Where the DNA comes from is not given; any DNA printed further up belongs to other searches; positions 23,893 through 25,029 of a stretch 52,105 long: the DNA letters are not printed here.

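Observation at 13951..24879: Aldolase, class IV aminotransferase, fold-III decarboxylase and ATP-grasp: a candidate pathway making an amine and ligating it to a uronic acid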

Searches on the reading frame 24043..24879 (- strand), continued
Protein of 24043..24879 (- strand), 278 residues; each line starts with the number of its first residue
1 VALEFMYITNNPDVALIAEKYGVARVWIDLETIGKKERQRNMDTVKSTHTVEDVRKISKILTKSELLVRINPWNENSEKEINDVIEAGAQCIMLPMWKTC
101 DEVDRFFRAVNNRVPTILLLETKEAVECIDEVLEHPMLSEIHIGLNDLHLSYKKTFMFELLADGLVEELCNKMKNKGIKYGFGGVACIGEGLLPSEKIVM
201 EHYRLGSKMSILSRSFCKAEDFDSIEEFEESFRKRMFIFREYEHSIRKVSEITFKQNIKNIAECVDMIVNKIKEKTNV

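Call 52: search_solved_structures(query=A1, max_evalue=1, show_alignments=4)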
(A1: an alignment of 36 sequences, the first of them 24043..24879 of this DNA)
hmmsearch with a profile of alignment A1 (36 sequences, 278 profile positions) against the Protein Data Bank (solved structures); distinct sequences matched with E-value up to 1: 17.
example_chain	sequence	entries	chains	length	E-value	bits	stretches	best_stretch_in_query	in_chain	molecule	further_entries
7et8_A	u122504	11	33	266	2e-06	30.5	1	101-180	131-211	4-hydroxy-2-oxoheptanedioate aldolase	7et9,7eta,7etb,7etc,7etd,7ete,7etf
2vws_A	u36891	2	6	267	1.4e-05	27.7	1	103-154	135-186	YFAU, 2-KETO-3-DEOXY SUGAR ALDOLASE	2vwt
7o5w_AAA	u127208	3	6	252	1.5e-05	27.6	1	106-188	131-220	HpcH/HpaI aldolase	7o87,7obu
7nr1_A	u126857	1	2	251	1.5e-05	27.6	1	106-187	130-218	HpcH/HpaI aldolase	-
7nnk_A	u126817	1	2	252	1.5e-05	27.6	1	106-187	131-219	HpcH/HpaI aldolase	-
6r62_A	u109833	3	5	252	1.6e-05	27.5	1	106-187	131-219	HpcH/HpaI aldolase | hydroxyketoacid aldolase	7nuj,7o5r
7o5i_A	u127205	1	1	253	1.6e-05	27.5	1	106-187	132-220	HpcH/HpaI aldolase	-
8adq_A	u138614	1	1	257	1.7e-05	27.4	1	106-187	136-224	HpcH/HpaI aldolase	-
7o5v_AAA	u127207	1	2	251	2.2e-05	27.1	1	106-187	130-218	HpcH/HpaI aldolase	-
7o9r_AAA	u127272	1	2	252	2.2e-05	27.1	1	106-187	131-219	HpcH/HpaI aldolase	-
4b5s_A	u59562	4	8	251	0.0051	19.3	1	103-149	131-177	4-HYDROXY-2-OXO-HEPTANE-1,7-DIOATE ALDOLASE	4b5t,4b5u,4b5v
4b5w_A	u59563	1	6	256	0.006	19.1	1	103-149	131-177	4-HYDROXY-2-OXO-HEPTANE-1,7-DIOATE ALDOLASE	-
4b5x_A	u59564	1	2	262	0.006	19.1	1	103-149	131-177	4-HYDROXY-2-OXO-HEPTANE-1,7-DIOATE ALDOLASE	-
2v5j_A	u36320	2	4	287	0.0077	18.7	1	103-149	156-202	2,4-DIHYDROXYHEPT-2-ENE-1,7-DIOIC ACID ALDOLASE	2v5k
7ssf_A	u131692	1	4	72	0.15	14.5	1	167-190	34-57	HaPE560 alpha subunit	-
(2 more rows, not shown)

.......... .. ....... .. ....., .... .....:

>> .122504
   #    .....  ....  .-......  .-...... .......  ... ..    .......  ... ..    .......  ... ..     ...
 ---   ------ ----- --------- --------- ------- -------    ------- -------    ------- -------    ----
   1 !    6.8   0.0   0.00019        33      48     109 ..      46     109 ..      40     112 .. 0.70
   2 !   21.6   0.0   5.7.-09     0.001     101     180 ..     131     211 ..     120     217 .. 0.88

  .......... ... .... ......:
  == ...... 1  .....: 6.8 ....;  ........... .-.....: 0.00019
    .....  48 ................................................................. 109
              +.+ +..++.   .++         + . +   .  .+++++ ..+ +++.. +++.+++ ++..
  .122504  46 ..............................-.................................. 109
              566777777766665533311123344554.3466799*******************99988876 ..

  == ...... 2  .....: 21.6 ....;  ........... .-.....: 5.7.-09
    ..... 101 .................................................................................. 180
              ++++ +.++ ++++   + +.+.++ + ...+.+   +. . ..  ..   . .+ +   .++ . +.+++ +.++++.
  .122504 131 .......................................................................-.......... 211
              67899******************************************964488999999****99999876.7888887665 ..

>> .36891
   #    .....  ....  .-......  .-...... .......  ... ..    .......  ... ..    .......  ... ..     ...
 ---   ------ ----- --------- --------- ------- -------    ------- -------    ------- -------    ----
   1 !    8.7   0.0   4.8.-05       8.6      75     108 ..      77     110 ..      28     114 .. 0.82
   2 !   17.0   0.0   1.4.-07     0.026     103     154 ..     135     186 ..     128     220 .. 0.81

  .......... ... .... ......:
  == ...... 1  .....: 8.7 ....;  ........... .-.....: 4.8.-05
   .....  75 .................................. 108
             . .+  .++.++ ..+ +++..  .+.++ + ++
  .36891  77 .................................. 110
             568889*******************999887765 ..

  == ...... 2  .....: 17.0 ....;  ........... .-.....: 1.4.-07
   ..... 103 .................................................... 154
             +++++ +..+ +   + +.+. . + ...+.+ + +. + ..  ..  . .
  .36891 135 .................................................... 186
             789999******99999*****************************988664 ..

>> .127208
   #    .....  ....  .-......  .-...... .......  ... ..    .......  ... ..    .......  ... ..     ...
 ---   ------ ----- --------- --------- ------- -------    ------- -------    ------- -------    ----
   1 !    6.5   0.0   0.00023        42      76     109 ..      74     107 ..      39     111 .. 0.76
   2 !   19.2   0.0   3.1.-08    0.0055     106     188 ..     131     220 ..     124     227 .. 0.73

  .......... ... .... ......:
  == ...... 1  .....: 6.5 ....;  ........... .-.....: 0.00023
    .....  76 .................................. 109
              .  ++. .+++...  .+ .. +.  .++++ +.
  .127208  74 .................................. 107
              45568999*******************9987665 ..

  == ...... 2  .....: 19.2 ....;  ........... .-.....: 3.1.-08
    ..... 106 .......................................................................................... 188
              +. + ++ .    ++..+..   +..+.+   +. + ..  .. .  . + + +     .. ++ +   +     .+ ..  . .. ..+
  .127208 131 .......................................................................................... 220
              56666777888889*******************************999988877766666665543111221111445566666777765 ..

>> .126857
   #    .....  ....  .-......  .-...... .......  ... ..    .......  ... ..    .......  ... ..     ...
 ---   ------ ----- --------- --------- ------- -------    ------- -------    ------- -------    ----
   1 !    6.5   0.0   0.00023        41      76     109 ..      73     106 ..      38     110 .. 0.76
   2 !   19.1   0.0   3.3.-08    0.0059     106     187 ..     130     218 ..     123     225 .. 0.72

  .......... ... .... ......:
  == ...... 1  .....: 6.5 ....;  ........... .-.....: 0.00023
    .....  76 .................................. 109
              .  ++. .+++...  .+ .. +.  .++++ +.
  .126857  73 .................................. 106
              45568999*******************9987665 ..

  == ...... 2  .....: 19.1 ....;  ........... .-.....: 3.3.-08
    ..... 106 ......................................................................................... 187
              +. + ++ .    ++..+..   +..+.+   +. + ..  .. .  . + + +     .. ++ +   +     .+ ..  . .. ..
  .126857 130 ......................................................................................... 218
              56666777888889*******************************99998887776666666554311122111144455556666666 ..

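Call 62: search_protein_representatives(alignment_id=A1)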
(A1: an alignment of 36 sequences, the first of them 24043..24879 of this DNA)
Query: 36 sequences, 278 profile positions. Proteins with E-value up to 0.001 (for the whole library): 1742; up to 1e-10: 1277; up to 1e-30: 579. The best 150 are listed.
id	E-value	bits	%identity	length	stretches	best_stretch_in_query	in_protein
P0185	8.5e-137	471.3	-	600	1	2-275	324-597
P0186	5.1e-130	449.1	-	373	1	3-276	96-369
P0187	9.8e-130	448.2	-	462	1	3-274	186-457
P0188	1.0e-127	441.5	-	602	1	4-275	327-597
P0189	2.1e-116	404.5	-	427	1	3-271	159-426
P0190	5.2e-115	399.9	-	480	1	2-272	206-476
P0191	6.8e-115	399.5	-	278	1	1-273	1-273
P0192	1.2e-114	398.7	-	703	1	6-277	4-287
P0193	1.5e-111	388.5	-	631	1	1-271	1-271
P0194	1.7e-110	385.1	-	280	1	1-276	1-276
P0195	4.5e-109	380.4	-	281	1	1-270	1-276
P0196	1.2e-105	369.1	-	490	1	2-271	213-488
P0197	1.6e-105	368.7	-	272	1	3-271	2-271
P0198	8.6e-105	366.3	-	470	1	3-271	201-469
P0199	4.3e-102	357.5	-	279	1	1-276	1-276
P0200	1.1e-101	356.1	-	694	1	1-276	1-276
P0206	1.0e-90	320.2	-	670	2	3-276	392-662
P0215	2.2e-85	302.7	-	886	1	3-276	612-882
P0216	7.2e-84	297.7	-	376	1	1-201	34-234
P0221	5.0e-82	291.7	-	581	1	2-276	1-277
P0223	1.4e-81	290.2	-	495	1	3-274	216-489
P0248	6.7e-74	265.0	-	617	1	7-271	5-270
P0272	3.1e-69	249.7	-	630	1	3-275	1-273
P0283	4.1e-68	246.0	-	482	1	6-269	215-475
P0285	5.1e-68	245.7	-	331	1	76-272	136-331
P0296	8.1e-67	241.8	-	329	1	75-270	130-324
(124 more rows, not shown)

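Call 63: search_protein_families(library=pfam, proteins=[P0187, P0190, P0196, P0189, P0186, P0206, P0215, P0193, P0221, P0248], max_evalue=0.001)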
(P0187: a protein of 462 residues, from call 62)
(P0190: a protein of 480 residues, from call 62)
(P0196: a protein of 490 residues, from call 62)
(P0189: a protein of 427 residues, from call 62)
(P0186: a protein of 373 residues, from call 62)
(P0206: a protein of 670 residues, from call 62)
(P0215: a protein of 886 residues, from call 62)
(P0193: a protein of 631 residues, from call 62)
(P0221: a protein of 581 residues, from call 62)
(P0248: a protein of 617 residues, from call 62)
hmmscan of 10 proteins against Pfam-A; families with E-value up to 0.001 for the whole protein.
P0187 (462 aa): 1 family
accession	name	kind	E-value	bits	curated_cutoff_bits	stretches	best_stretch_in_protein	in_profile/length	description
PF03328.21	HpcH_HpaI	-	1.7e-09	37.7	25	1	197-338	13-161/221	HpcH/HpaI aldolase/citrate lyase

P0190 (480 aa): 2 families
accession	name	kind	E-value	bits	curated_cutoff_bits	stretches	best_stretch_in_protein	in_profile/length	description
PF02397.22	Bac_transf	-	1.2e-68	230.6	27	1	12-191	1-179/179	Bacterial sugar transferase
PF03328.21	HpcH_HpaI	-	7.6e-13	48.7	25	1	213-357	8-159/221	HpcH/HpaI aldolase/citrate lyase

P0196 (490 aa): 3 families
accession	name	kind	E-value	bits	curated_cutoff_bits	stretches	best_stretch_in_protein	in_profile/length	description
PF02397.22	Bac_transf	-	2.5e-60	203.5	27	1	7-186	1-179/179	Bacterial sugar transferase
PF03328.21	HpcH_HpaI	-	8.6e-12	45.2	25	1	220-370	8-159/221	HpcH/HpaI aldolase/citrate lyase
PF25509.1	DUF7916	-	0.00029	20.4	27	1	256-319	144-206/296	Domain of unknown function (DUF7916)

P0189 (427 aa): 2 families
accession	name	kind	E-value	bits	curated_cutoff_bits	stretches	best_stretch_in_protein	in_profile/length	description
PF00072.30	Response_reg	-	1.6e-18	67.3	30.2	1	19-135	1-110/111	Response regulator receiver domain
PF03328.21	HpcH_HpaI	-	3.3e-10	40.1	25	1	165-308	8-159/221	HpcH/HpaI aldolase/citrate lyase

P0186 (373 aa): 2 families
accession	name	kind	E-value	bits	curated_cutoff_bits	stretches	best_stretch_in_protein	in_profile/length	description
PF03328.21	HpcH_HpaI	-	2.9e-10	40.2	25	1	98-247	4-160/221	HpcH/HpaI aldolase/citrate lyase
PF13714.12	PEP_mutase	-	0.00073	19.6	31.5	0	136-237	114-221/240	Phosphoenolpyruvate phosphomutase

P0206 (670 aa): 8 families
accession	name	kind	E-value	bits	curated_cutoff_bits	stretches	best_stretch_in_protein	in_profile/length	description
PF00534.26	Glycos_transf_1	-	6.2e-40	137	26.4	1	193-362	2-171/172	Glycosyl transferases group 1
PF13692.12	Glyco_trans_1_4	-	3.4e-33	115.3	27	1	208-349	3-142/142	Glycosyl transferases group 1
PF03328.21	HpcH_HpaI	-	5.4e-11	42.6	25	1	401-543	11-160/221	HpcH/HpaI aldolase/citrate lyase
PF13579.12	Glyco_trans_4_4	-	1.4e-10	42.2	29.7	1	22-167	8-151/158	Glycosyl transferase 4-like domain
PF13439.12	Glyco_transf_4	-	5.9e-10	39.9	28.5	1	23-171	10-162/170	Glycosyltransferase Family 4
PF13477.12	Glyco_trans_4_2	-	8.5e-09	36.1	23.4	1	7-148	2-137/139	Glycosyl transferase 4-like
PF20706.3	GT4-conflict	-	5.2e-08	32.7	26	1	211-325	202-323/385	Family 4 Glycosyltransferase in conflict systems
PF13524.12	Glyco_trans_1_2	-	3.3e-06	27.6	25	1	228-365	6-130/144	Glycosyl transferase-like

P0215 (886 aa): 9 families
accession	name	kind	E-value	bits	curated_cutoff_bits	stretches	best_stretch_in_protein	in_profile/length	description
PF02397.22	Bac_transf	-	2.2e-55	187.4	27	1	29-206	1-177/179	Bacterial sugar transferase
PF00534.26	Glycos_transf_1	-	2.4e-37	128.6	26.4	1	413-581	2-170/172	Glycosyl transferases group 1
PF13692.12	Glyco_trans_1_4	-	1.1e-29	103.9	27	1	427-569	2-142/142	Glycosyl transferases group 1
PF13439.12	Glyco_transf_4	-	2.3e-12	47.7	28.5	1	241-392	8-163/170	Glycosyltransferase Family 4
PF13579.12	Glyco_trans_4_4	-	5.5e-12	46.7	29.7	1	240-392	6-156/158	Glycosyl transferase 4-like domain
PF13477.12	Glyco_trans_4_2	-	9.3e-10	39.2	23.4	1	233-370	5-139/139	Glycosyl transferase 4-like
PF03328.21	HpcH_HpaI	-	6.7e-07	29.2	25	1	627-760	17-157/221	HpcH/HpaI aldolase/citrate lyase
PF20706.3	GT4-conflict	-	9e-06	25.3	26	1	430-575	201-349/385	Family 4 Glycosyltransferase in conflict systems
PF13524.12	Glyco_trans_1_2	-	9.6e-05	22.8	25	1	478-586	23-131/144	Glycosyl transferase-like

P0193 (631 aa): 2 families
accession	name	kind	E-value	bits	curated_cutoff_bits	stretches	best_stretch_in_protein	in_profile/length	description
PF02615.19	Ldh_2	-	6e-107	358.1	38.8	1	290-619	1-333/333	Malate/L-lactate dehydrogenase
PF03328.21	HpcH_HpaI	-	1.8e-12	47.5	25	1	10-153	9-159/221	HpcH/HpaI aldolase/citrate lyase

P0221 (581 aa): 7 families
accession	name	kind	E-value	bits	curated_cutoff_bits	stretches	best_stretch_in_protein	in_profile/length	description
PF02826.25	2-Hacid_dh_C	-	6.2e-48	163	25.1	1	383-555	2-177/178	D-isomer specific 2-hydroxyacid dehydrogenase, NAD binding domain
PF03328.21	HpcH_HpaI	-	2.4e-18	66.7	25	1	10-153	10-160/221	HpcH/HpaI aldolase/citrate lyase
PF07991.19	KARI_N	-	1.3e-07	31.8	20.6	1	413-515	2-104/165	Acetohydroxy acid isomeroreductase, NADPH-binding domain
PF03446.21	NAD_binding_2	-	1.8e-06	28.5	21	1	420-525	4-113/161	NAD binding domain of 6-phosphogluconate dehydrogenase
PF00670.27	AdoHcyase_NAD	-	2.4e-06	28.2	27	1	413-505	21-110/162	S-adenosyl-L-homocysteine hydrolase, NAD binding domain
PF01488.26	Shikimate_DH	-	1.8e-05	25.3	24.3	1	410-496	7-99/138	Shikimate / quinate 5-dehydrogenase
PF08245.18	Mur_ligase_M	-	0.00097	19.6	24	0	222-291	92-162/200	Mur ligase middle domain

P0248 (617 aa): 3 families
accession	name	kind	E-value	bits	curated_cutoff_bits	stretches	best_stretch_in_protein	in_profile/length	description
PF02826.25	2-Hacid_dh_C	-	1.9e-51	174.4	25.1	1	423-595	2-178/178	D-isomer specific 2-hydroxyacid dehydrogenase, NAD binding domain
PF03328.21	HpcH_HpaI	-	9.2e-12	45.2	25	1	8-154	9-161/221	HpcH/HpaI aldolase/citrate lyase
PF03446.21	NAD_binding_2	-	1e-06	29.3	21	1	457-563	2-112/161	NAD binding domain of 6-phosphogluconate dehydrogenase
